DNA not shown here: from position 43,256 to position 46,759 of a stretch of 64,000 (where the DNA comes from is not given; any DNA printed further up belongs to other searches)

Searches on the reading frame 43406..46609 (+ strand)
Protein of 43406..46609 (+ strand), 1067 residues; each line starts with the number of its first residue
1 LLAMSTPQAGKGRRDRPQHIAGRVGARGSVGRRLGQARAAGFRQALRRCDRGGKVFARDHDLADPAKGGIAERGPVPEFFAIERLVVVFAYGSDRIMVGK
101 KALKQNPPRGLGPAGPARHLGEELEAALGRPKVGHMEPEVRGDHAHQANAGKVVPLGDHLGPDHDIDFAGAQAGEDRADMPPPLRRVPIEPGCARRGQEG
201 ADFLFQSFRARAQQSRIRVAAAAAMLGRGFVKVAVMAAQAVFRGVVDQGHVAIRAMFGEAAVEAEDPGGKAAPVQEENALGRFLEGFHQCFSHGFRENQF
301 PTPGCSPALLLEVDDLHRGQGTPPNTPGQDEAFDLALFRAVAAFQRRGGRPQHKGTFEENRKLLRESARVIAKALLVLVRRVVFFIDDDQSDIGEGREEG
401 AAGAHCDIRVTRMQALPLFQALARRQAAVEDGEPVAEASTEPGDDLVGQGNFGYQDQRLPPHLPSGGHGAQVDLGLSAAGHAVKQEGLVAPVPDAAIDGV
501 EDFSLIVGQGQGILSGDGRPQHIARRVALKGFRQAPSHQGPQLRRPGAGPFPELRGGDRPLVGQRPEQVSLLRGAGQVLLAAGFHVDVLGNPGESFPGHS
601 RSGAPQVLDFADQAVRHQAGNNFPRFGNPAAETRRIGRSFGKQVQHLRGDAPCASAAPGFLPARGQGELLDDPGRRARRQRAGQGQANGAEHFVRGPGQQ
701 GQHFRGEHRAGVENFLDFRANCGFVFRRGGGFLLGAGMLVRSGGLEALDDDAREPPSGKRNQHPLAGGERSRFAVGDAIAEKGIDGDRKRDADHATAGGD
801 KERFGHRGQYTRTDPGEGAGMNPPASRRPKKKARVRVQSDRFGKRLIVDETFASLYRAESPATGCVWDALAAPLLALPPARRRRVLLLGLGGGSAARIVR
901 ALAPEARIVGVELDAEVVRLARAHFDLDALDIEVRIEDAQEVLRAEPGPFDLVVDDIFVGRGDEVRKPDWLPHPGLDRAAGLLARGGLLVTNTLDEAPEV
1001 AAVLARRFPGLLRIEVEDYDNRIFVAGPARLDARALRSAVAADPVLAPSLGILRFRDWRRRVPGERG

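Call 68: search_protein_families(library=pfam, proteins=[window:43406-46609:+], max_evalue=0.0001)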
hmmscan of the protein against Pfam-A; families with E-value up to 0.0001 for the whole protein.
window:43406-46609:+ (1067 aa): 3 families
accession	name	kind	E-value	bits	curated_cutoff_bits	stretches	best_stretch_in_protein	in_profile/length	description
PF13649.12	Methyltransf_25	-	7.3e-07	30.2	27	1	885-954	1-69/97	Methyltransferase domain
PF08241.18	Methyltransf_11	-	1.8e-05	25.8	21.2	0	888-954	3-65/95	Methyltransferase domain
PF13847.12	Methyltransf_31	-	8.4e-05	22.7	27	0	885-995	7-113/145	Methyltransferase domain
